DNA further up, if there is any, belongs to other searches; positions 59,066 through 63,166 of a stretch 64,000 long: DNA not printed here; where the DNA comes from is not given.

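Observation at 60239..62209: Large intein with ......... homing endonuclease inserted in the Walker A P-loop of a VirB4-like ATPase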

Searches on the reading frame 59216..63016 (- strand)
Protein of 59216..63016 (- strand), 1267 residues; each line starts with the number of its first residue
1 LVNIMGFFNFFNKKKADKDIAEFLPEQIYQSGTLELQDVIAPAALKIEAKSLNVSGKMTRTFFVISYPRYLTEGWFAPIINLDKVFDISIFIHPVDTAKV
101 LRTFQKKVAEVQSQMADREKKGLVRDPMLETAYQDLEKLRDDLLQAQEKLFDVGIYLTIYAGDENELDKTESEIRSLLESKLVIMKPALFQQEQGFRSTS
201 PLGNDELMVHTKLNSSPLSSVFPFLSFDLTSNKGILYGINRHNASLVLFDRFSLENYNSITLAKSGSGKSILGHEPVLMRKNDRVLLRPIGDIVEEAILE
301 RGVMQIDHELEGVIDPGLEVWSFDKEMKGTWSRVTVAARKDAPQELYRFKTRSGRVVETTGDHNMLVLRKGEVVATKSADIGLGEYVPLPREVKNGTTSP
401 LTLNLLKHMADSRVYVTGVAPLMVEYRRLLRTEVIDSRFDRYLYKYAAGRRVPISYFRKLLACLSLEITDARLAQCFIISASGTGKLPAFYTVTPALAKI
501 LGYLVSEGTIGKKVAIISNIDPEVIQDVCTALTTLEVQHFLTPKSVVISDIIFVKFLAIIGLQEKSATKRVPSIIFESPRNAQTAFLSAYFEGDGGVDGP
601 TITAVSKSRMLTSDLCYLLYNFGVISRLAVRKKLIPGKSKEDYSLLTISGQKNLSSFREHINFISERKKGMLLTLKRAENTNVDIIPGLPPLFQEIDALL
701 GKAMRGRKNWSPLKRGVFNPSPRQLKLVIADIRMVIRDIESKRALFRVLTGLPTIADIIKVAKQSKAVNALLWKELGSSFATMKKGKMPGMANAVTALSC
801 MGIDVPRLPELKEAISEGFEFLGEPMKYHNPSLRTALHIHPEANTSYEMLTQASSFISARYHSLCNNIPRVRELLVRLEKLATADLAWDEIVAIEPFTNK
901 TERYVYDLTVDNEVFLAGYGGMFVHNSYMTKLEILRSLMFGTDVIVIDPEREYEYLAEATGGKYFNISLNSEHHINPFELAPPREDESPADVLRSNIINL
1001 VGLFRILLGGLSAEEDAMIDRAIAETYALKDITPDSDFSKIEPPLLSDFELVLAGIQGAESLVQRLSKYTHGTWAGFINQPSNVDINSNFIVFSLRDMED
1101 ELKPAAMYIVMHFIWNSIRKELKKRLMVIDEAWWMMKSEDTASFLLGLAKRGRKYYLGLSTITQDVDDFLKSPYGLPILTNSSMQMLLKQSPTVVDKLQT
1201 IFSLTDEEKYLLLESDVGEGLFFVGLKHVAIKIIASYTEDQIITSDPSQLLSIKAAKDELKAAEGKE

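Call 4: search_protein_families(library=pfam, proteins=[window:59216-63016:-], max_evalue=0.1)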
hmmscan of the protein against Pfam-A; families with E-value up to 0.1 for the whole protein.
window:59216-63016:- (1267 aa): 6 families
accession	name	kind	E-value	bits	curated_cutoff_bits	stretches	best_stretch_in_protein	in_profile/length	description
PF19044.6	P-loop_TraG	-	1e-20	74.2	25.8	1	927-1213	43-343/413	TraG P-loop domain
PF14890.11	Intein_splicing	-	1.6e-16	60.9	35.8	1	299-926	17-155/155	Intein splicing domain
PF14528.11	LAGLIDADG_3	-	2.6e-14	53.7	22.5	1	583-662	3-82/82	LAGLIDADG-like domain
PF12846.13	AAA_10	-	3.1e-07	30.2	27.5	1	1102-1172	218-289/362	AAA-like domain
PF11130.14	TraC_F_IV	-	0.016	14.7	28.1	1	123-196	295-367/375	TraC protein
PF01935.23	DUF87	-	0.061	13.9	23.2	0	940-982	51-94/220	Helicase HerA, central domain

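Call 5: search_protein_families(library=ncbifam, proteins=[window:59216-63016:-], max_evalue=0.1)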
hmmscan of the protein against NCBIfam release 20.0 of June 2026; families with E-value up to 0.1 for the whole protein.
window:59216-63016:- (1267 aa): 28 families (the best 25 are shown)
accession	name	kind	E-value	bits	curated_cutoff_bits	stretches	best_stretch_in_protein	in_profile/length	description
NF045971.1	conju_CD1110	equivalog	2.5e-101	340.2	325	2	927-1229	429-732/752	VirB4-like conjugal transfer ATPase, CD1110 family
NF045975.1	VirB4_plasma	equivalog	7.8e-72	242.3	590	2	927-1243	529-893/894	Mbov_0397 family ICE element conjugal transfer ATPase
TIGR02746.1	TraC-F-type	equivalog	4e-49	167.2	567.05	2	928-1200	445-719/800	type IV secretion system protein TraC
NF011491.0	PRK14898.1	equivalog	5.8e-35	120.6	783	2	264-689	70-440/860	DNA-directed RNA polymerase subunit A''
NF045703.1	rSAM_Tes_intein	exception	5e-30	104.1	1700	1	273-662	159-545/1040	tetraether lipid synthase Tes, intein-containing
TIGR00929.1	VirB4_CagE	subfamily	3.7e-28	98.2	643.1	2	940-1213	464-725/792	VirB4 family type IV secretion/conjugal transfer ATPase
NF005852.0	PRK07773.1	equivalog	3.6e-21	75.2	780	3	564-687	593-725/886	replicative DNA helicase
NF011303.0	PRK14715.1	equivalog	3.7e-20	70.7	1585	1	316-632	940-1266/1627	DNA-directed DNA polymerase II large subunit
NF003157.0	PRK04132.1-2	equivalog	4.5e-19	67.9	1103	1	552-686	236-366/864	replication factor C small subunit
TIGR03783.1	Bac_Flav_CT_G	subfamily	6.6e-15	54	261.55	1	1066-1214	603-759/829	TraG family conjugative transposon ATPase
NF003159.0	PRK04132.1-4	equivalog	7.3e-15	54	999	1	495-936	178-593/852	replication factor C small subunit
NF011418.0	PRK14845.1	equivalog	5e-12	44.4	756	1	342-678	89-315/1049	translation initiation factor IF-2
TIGR01445.1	intein_Nterm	domain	6.2e-10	39.9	24.5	1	273-367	4-83/83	intein N-terminal splicing region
NF011287.0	PRK14698.1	equivalog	1.5e-09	36.4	1238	1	495-655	391-555/1017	V-type ATP synthase subunit A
NF010278.0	PRK13721.1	subfamily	5.7e-09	34.4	1177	1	1061-1196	621-767/874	type IV secretion system protein TraC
TIGR01443.1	intein_Cterm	domain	0.0011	19.2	15.6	1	904-927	1-24/24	intein C-terminal splicing region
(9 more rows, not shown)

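Call 8: find_homologous_proteins(query=window:59216-63016:-, max_evalue=0.00001)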
Query window:59216-63016:- (1267 aa): 482 proteins with E <= 0.00001 among 8000 candidates; the best 120 are listed.
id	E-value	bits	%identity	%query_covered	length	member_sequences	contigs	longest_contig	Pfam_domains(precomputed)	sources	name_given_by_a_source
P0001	0.0e+0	2820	100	100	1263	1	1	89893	PF19044.7,PF14528.12,PF12846.14,PF14890.12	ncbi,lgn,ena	-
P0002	0.0e+0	2311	81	99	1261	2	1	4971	PF19044.7,PF14528.12,PF12846.14,PF14890.12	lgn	-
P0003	0.0e+0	2259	78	100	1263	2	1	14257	PF19044.7,PF14528.12,PF12846.14,PF14890.12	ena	-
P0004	0.0e+0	2211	78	99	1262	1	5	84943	PF19044.7,PF14528.12,PF12846.14,PF14890.12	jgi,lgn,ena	-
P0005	0.0e+0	2209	77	99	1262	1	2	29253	PF19044.7,PF14528.12,PF12846.14,PF14890.12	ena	-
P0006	0.0e+0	2163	75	99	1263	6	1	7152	PF19044.7,PF14528.12,PF12846.14,PF14890.12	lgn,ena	-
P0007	0.0e+0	2158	75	99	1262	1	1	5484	PF19044.7,PF14528.12,PF12846.14,PF14890.12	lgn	-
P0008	0.0e+0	2144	74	100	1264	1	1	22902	PF19044.7,PF14528.12,PF12846.14,PF14890.12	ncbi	-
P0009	0.0e+0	2131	74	100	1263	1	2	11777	PF19044.7,PF14528.12,PF12846.14,PF14890.12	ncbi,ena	-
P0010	0.0e+0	2115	73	100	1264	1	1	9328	PF19044.7,PF14528.12,PF12846.14,PF14890.12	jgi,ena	-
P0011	0.0e+0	2044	79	90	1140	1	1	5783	PF19044.7,PF14528.12,PF12846.14,PF14890.12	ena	-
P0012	0.0e+0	1797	64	99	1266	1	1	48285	PF19044.7,PF14528.12,PF12846.14,PF14890.12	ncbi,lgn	ncbi:MAG: LAGLIDADG family homing endonuclease [Candidatus Taylorbacteria bacterium]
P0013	0.0e+0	1702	61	99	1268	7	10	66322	PF19044.7,PF14528.12,PF12846.14,PF14890.12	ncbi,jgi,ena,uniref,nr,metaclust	ncbi:MAG: hypothetical protein A3H57_03880 [Candidatus Taylorbacteria bacterium RIFCSPLOWO2_02_FULL_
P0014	0.0e+0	1693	62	99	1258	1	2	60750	PF19044.7,PF14528.12,PF12846.14,PF14890.12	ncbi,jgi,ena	-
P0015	0.0e+0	1648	59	100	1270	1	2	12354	PF19044.7,PF11130.15,PF14528.12,PF12846.14,PF14890.12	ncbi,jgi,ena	ncbi:MAG TPA: LAGLIDADG family homing endonuclease [Candidatus Paceibacterota bacterium]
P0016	0.0e+0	1642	59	99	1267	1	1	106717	PF19044.7,PF14528.12,PF12846.14,PF14890.12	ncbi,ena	-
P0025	0.0e+0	1605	59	99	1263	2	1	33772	PF19044.7,PF14528.12,PF12846.14,PF14890.12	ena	-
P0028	0.0e+0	1601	59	99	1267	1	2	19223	PF19044.7,PF14528.12,PF12846.14,PF14890.12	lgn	-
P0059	0.0e+0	1380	51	99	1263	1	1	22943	PF19044.7,PF14528.12,PF14890.12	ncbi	ncbi:MAG: LAGLIDADG family homing endonuclease [Candidatus Paceibacterales bacterium]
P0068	0.0e+0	1363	51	98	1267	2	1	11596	PF19044.7,PF14528.12,PF12846.14,PF14890.12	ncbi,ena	-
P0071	0.0e+0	1361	50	98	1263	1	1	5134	PF19044.7,PF14528.12,PF14890.12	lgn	-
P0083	0.0e+0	1341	50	98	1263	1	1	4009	PF19044.7,PF14528.12,PF12846.14,PF14890.12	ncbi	-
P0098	0.0e+0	1321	50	98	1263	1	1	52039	PF19044.7,PF14528.12,PF12846.14,PF14890.12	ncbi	-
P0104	0.0e+0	1317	48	99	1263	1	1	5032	PF19044.7,PF14528.12,PF12846.14,PF14890.12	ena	-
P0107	0.0e+0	1315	49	99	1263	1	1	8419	PF19044.7,PF14528.12,PF12846.14,PF14890.12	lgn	-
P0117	0.0e+0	1308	50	97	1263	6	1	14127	PF19044.7,PF14528.12,PF12846.14,PF14890.12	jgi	-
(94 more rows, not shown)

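Call 52: find_encoding_contigs(protein=P0004, flank=3000, max_places=1)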
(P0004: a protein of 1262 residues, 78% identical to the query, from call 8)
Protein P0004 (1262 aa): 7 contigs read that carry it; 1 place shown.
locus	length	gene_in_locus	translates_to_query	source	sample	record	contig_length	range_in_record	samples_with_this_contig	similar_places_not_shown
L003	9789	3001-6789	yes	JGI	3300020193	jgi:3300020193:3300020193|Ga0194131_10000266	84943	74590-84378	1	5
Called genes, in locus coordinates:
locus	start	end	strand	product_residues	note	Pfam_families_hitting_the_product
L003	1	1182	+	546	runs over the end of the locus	-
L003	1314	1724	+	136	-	PF12666:PrgI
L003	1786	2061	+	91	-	PF13366:PDDEXK_3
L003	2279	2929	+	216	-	PF26593:TraC-like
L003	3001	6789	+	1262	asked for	PF14890:Intein_splicing, PF14528:LAGLIDADG_3, PF19044:P-loop_TraG, PF12846:AAA_10 (weak)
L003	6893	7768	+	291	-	-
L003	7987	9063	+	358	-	PF27624:Porph_assoc (faint)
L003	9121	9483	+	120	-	PF05635:23S_rRNA_IVP, PF22296:bAvd (faint)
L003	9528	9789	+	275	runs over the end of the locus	?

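Call 53: find_encoding_contigs(protein=P0002, flank=3000, max_places=1)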
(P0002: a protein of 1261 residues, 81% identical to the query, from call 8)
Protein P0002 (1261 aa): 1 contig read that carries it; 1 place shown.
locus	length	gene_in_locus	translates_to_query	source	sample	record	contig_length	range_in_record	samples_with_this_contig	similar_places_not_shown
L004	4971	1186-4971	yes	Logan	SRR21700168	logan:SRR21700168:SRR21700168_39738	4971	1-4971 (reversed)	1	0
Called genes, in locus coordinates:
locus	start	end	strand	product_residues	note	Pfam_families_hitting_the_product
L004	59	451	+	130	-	PF13366:PDDEXK_3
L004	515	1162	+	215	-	PF26593:TraC-like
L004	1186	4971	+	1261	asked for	PF14890:Intein_splicing, PF14528:LAGLIDADG_3, PF19044:P-loop_TraG, PF12846:AAA_10 (faint)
